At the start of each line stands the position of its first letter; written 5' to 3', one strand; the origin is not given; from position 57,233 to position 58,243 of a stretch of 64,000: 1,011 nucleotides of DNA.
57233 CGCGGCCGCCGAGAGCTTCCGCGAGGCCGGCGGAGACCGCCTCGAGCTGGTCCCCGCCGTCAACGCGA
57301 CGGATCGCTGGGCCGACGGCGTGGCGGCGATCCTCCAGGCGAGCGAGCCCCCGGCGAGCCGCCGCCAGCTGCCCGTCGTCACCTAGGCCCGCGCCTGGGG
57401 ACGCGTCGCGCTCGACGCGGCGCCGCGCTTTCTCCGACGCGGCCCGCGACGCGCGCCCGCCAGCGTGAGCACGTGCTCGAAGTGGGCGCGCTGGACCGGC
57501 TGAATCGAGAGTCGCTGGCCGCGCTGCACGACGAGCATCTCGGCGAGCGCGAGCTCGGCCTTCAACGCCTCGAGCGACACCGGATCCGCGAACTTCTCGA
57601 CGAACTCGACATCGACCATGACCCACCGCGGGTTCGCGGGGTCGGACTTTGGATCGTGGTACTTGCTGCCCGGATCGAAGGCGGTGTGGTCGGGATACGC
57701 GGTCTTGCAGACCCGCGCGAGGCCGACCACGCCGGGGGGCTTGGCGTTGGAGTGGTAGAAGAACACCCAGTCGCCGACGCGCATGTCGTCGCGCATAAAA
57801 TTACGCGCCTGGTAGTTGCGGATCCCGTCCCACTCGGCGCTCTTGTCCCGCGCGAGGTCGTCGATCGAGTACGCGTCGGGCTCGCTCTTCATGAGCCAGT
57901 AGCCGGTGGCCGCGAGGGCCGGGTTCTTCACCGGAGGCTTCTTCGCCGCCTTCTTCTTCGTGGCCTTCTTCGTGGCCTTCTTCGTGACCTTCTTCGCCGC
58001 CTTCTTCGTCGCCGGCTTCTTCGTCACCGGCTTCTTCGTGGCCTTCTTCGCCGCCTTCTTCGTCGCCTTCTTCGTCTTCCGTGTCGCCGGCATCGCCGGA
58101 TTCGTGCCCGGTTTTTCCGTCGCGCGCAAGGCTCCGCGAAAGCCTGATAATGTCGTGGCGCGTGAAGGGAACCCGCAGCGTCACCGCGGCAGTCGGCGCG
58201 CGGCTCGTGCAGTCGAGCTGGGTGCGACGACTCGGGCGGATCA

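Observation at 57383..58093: EVE (PUA-like modified-base reader fold) fused to a histone-H1-like KKA-repeat tail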

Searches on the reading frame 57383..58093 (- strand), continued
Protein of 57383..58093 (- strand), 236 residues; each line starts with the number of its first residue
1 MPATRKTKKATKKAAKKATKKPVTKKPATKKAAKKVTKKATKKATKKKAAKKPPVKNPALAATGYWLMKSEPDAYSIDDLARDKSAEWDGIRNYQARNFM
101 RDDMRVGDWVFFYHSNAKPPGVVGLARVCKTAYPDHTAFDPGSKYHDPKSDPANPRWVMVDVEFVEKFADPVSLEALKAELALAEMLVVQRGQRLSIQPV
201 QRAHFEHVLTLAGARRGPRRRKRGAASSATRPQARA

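Call 38: fold_search(model_id=the predicted structure, library=pdb)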
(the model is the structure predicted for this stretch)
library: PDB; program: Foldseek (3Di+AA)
matches with E <= 10: 280; with E <= 0.001: 34
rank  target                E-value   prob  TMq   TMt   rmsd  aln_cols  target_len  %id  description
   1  2eve                  6.0e-21  1.00  0.59  0.92   1.6       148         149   49  X-Ray Crystal Structure of Protein PSPTO5229 from Pseudomonas syringae. Northeast Structural Genomics Consortium Target  (released 2005-11-08)
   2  2ar1                  9.0e-20  1.00  0.60  0.88   2.0       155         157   48  Structure of Hypothetical protein from Leishmania major (released 2005-08-30)
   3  2g2x_A                1.0e-19  1.00  0.60  0.93   1.4       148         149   50  X-Ray Crystal Structure Protein Q88CH6 from Pseudomonas putida. Northeast Structural Genomics Consortium Target PpR72. (released 2006-03-14)
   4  5j3e_B                4.5e-18  1.00  0.59  0.80   3.3       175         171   42  Crystal Structure of Human THYN1 protein in complex with 5-methylcytosine containing DNA (released 2016-04-20)
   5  5j3e_A                3.4e-17  1.00  0.60  0.81   3.2       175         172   42  Crystal Structure of Human THYN1 protein in complex with 5-methylcytosine containing DNA (released 2016-04-20)
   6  3eop_A                3.6e-17  1.00  0.59  0.81   2.0       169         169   43  Crystal Structure of the DUF55 domain of human thymocyte nuclear protein 1 (released 2009-09-29)
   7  3eop_B                6.0e-17  1.00  0.57  0.82   2.3       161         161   47  Crystal Structure of the DUF55 domain of human thymocyte nuclear protein 1 (released 2009-09-29)
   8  1zce                  1.9e-12  1.00  0.56  0.88   2.0       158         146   39  X-Ray Crystal Structure of Protein Atu2648 from Agrobacterium tumefaciens. Northeast Structural Genomics Consortium Targ (released 2005-04-19)
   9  2gbs_MODEL_1_A        1.1e-11  1.00  0.53  0.85   3.0       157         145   35  NMR structure of Rpa0253 from Rhodopseudomonas palustris. Northeast structural genomics consortium target RpR3 (released 2006-04-11)
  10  2p5d                  8.0e-08  1.00  0.43  0.65   6.3       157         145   20  Crystal structure of MJECL36 from Methanocaldococcus jannaschii DSM 2661 (released 2007-09-18)
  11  2hd9                  8.1e-06  1.00  0.42  0.66   6.1       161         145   12  Crystal structure of PH1033 from Pyrococcus horikoshii OT3 (released 2006-12-20)
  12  1wmm                  1.0e-05  1.00  0.42  0.65   5.2       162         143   13  Crystal structure of PH1033 from Pyrococcus horikoshii Ot3 (released 2005-08-23)
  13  6yex_A                6.9e-05  1.00  0.42  0.33   5.0       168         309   14  VcaM4I restriction endonuclease in the absence of DNA (released 2020-12-16)
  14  5y6b_A                1.5e-04  1.00  0.37  0.56   6.9       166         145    8  Crystal structure of ZmASCH Y47F mutant protein from Zymomonas mobilis (released 2018-07-18)
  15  5gus_A                1.6e-04  1.00  0.39  0.60   4.8       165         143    9  Crystal structure of ASCH domain from Zymomonas mobilis (released 2017-08-30)
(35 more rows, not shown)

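Call 46: search_protein_families(library=ncbifam, proteins=[window:57386-58093:-], max_evalue=0.01)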
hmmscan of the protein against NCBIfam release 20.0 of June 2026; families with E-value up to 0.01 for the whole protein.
window:57386-58093:- (236 aa): 0 families

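Call 47: search_protein_families(library=padloc, proteins=[window:57386-58093:-], max_evalue=0.01)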
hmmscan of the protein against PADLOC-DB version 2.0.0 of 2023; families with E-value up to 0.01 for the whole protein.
window:57386-58093:- (236 aa): 0 families

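Call 48: search_protein_representatives(protein=window:57386-58093:-)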
Query: 236 residues. Proteins with E-value up to 0.001 (for the whole library): 5426; up to 1e-10: 2757; up to 1e-30: 345. The best 150 are listed.
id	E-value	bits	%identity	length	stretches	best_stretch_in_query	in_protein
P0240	1.9e-57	211.0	57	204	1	23-215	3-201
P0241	5.9e-57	209.4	63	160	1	65-214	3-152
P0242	2.3e-56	207.5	62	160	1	65-214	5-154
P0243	2.6e-56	207.3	59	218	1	51-220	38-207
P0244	1.2e-54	201.9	61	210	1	62-217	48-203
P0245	1.2e-53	198.6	47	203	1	20-214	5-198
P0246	4.6e-51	190.2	53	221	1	61-231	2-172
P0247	9.1e-51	189.2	60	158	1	64-209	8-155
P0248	3.5e-50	187.3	58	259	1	58-214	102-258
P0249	7.0e-50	186.3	46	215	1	13-214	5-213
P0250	7.8e-50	186.1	55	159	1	65-216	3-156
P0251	1.4e-49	185.3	56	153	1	65-210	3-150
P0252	3.0e-49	184.2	52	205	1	11-212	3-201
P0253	3.1e-49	184.2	58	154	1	64-215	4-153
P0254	3.6e-49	184.0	57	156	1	65-216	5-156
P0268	4.0e-46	174.0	49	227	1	9-215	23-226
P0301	3.8e-42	161.0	44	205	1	17-212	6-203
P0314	2.6e-41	158.2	46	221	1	7-219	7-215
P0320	6.1e-41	157.0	42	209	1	8-212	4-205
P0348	1.7e-39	152.4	45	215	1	2-211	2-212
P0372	5.9e-38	147.3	45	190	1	35-208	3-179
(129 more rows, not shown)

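Call 50: list_cluster_members(proteins=[P0252, P0249, P0348, P0268, P0314, P0372, P0245, P0301, P0320, P0124])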
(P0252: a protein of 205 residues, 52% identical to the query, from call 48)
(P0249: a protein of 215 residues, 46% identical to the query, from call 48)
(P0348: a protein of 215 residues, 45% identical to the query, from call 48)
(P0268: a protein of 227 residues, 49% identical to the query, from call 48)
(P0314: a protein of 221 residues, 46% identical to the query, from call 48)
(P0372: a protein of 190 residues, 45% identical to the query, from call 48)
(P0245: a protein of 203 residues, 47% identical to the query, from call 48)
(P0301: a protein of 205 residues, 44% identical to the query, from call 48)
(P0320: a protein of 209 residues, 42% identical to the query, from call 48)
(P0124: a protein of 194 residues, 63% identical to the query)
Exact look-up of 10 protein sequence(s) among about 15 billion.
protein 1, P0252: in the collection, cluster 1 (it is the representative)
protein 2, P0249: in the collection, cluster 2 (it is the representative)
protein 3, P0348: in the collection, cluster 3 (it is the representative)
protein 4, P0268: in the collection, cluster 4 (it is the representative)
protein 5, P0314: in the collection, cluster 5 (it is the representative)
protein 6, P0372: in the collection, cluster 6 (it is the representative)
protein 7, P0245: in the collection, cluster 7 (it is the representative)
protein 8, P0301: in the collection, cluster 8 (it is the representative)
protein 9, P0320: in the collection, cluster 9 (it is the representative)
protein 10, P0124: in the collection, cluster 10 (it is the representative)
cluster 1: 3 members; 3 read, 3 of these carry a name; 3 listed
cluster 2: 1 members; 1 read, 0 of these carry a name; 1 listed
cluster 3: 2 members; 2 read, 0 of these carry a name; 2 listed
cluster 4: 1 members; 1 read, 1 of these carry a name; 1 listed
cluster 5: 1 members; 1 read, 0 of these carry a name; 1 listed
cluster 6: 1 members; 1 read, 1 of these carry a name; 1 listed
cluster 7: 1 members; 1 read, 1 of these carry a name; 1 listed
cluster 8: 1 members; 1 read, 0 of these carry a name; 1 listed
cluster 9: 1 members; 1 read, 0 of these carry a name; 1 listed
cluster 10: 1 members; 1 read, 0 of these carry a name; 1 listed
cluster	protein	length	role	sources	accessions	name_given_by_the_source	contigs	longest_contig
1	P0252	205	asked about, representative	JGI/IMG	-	predicted RNA-binding protein with PUA-like domain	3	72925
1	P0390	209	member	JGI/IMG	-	predicted RNA-binding protein with PUA-like domain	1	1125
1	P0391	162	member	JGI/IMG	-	predicted RNA-binding protein with PUA-like domain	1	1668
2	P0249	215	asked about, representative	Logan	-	-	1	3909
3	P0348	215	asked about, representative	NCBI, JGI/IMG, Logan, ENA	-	-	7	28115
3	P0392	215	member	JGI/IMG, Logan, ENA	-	-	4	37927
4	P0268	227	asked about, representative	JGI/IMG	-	predicted RNA-binding protein with PUA-like domain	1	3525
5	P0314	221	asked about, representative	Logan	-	-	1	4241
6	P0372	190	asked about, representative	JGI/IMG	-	predicted RNA-binding protein with PUA-like domain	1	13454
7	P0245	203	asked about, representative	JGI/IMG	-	predicted RNA-binding protein with PUA-like domain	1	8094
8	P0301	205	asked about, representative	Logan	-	-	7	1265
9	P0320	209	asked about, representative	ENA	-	-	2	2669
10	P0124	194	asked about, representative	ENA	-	-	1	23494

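Call 62: find_encoding_contigs(protein=P0013, flank=3000, max_places=2)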
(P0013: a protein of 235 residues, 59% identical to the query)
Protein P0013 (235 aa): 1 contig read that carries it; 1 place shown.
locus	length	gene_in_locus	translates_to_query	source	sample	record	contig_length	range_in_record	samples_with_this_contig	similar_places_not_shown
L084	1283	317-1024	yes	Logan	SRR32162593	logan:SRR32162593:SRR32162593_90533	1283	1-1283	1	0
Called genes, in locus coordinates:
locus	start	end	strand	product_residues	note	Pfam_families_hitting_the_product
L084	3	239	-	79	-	?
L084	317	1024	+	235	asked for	PF01878:EVE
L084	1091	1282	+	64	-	?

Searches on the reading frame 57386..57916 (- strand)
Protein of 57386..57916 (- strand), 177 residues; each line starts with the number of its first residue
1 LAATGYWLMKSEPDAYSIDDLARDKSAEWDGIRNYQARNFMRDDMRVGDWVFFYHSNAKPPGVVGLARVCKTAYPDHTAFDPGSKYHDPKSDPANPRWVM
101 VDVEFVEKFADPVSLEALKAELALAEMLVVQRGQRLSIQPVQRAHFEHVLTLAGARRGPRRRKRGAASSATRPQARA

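Call 25: find_related_loci(query=window:57386-57916:-, collection=genome_contigs, flank=6000)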
Query window:57386-57916:- (177 aa) in genome_contigs; peptide patterns used: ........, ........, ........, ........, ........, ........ (x = any residue, [..] = any of these).
599 stretches matched a pattern (row limit reached: there are more); 234 encode a relative of the query (tblastn E <= 1e-3); the best 80 are kept; 80 distinct loci.
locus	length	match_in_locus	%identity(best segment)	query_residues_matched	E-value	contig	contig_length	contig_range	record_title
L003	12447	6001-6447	73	6-156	9e-69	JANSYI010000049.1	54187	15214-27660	MAG: bacterium isolate bin.47 k141_411397_length_54187_cov_78.3430, whole genome shotgun sequence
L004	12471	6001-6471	69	2-160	3e-67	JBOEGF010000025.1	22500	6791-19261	MAG: Nannocystales bacterium isolate PBSAdel1 PBSA13b_contig_336, whole genome shotgun sequence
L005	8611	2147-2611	61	2-156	9e-67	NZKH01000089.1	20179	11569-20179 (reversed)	MAG: Methanobacteriota archaeon isolate IN961 MHASMcontig_147441, whole genome shotgun sequence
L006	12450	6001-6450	70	5-156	1e-65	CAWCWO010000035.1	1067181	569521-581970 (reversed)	MAG: uncultured proteobacterium isolate MFD03250.bin.1.164 genome assembly, contig: contig_6327, whole genome shotgun se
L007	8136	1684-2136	62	4-154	7e-66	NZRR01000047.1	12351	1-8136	MAG: Methanobacteriota archaeon isolate EAC30 78131, whole genome shotgun sequence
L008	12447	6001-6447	71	6-156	2e-64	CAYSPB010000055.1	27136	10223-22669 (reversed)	MAG TPA_asm: uncultured Nannocystaceae bacterium isolate SRP135972_co1_38 genome assembly, contig: NODE_1569_length_2713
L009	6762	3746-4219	60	1-158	8e-64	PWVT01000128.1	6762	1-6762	MAG: Phycisphaeraceae bacterium isolate CSSed11_312R1 CS-Sed11-C22988, whole genome shotgun sequence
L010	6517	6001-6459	59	1-153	1e-63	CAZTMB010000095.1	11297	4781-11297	MAG TPA_asm: uncultured Isosphaeraceae bacterium isolate SRP319275_co3_204 genome assembly, contig: NODE_6023_length_112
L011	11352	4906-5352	61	5-153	3e-63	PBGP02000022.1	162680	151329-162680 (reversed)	MAG: Methanobacteriota archaeon isolate SP3059 MHASMcontig_1851415, whole genome shotgun sequence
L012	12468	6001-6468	62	1-156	4e-62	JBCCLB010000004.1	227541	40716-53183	MAG: Myxococcota bacterium isolate P01_C01_bin.17 k141_775828_length_227541_cov_17.9985, whole genome shotgun sequence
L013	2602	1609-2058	60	4-153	1e-62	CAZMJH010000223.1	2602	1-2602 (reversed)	MAG TPA_asm: uncultured Candidatus Poseidoniales archaeon isolate SRP077602_co4_744 genome assembly, contig: NODE_91100_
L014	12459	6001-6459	59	2-154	2e-61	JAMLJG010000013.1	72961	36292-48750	MAG: Kiritimatiellia bacterium isolate ACE_NR_VERR3 ACE_NR_VERR3_13, whole genome shotgun sequence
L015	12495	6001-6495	59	6-171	4e-61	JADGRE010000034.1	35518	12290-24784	MAG: Proteobacteria bacterium isolate Chersky.17_24 contig-100_143, whole genome shotgun sequence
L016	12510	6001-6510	59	5-174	1e-60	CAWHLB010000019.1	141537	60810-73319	MAG: uncultured delta proteobacterium isolate MFD02416.bin.2.203 genome assembly, contig: contig_43273, whole genome sho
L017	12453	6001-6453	62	5-155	4e-60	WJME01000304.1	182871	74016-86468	MAG: candidate division KSB1 bacterium isolate Bin_228 k141_4385103, whole genome shotgun sequence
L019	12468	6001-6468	58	1-156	1e-59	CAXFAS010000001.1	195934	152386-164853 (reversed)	MAG TPA_asm: uncultured euryarchaeote isolate ERR599092_binner12_Refined_81 genome assembly, contig: ERZ841394.45, whole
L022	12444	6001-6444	59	5-150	5e-59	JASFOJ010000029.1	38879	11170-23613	MAG: Gammaproteobacteria bacterium isolate D0819M02metaG_Bin_688 D0819M02metaG_FD_scaffold_87_c1, whole genome shotgun s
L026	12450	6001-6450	57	3-152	3e-58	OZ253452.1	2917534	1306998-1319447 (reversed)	MAG: Candidatus Spongiihabitans sp. isolate 2f8c62a6-771b-4376-9b9a-acaaca664f49 genome assembly, chromosome: 1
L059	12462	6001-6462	54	1-153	6e-55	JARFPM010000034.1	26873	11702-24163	MAG: Nitrospira sp. isolate bin_25 scaffold_926, whole genome shotgun sequence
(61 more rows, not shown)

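Call 54: search_protein_families(library=pfam, proteins=[L026:5380-5988:+, L026:4502-4822:+, L022:8247-8912:+, L005:2656-3891:+, L019:2781-5969:+, L059:4399-4785:+, L059:6924-7703:+], max_evalue=0.0001)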
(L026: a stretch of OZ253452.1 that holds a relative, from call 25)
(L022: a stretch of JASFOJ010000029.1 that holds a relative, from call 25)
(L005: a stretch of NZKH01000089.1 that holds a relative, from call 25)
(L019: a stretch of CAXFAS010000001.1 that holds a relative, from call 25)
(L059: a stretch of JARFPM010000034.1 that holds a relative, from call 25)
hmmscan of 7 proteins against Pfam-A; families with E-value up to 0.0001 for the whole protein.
L026:5380-5988:+ (202 aa): 1 family
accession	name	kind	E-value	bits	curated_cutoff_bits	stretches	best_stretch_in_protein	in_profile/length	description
PF01812.26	5-FTHF_cyc-lig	-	1.5e-40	139.5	27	1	4-192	1-185/186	5-formyltetrahydrofolate cyclo-ligase family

L026:4502-4822:+ (106 aa): 1 family
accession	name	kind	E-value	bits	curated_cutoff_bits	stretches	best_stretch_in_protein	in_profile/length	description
PF05164.18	ZapA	-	7e-19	68.4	23.8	1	14-97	1-88/88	Cell division protein ZapA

L022:8247-8912:+ (221 aa): 2 families
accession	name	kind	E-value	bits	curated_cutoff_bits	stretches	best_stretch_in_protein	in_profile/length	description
PF06026.20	Rib_5-P_isom_A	-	1e-59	201.4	26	1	51-214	2-172/173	Ribose 5-phosphate isomerase A (phosphoriboisomerase A)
PF00455.28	DeoRC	-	1.2e-05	25.8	31.8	1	6-63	3-58/160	DeoR C terminal sensor domain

L005:2656-3891:+ (411 aa): 1 family
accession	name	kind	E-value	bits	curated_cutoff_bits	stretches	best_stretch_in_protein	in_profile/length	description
PF00155.27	Aminotran_1_2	-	1.8e-57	195.6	19.7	1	35-390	2-354/361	Aminotransferase class I and II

L019:2781-5969:+ (1062 aa): 2 families
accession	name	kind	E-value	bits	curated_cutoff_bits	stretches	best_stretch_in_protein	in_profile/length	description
PF03176.21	MMPL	-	5.9e-23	81.8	20.5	2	461-595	173-305/333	MMPL family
PF12349.14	Sterol-sensing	-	2.2e-06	28.1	22.3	1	473-595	14-138/153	Sterol-sensing domain of SREBP cleavage-activation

L059:4399-4785:+ (128 aa): 0 families

L059:6924-7703:+ (259 aa): 1 family
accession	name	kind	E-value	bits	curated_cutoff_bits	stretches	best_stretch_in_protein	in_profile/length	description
PF04468.17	PSP1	-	4.9e-25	88.1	27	1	81-166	1-86/86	PSP1 C-terminal conserved region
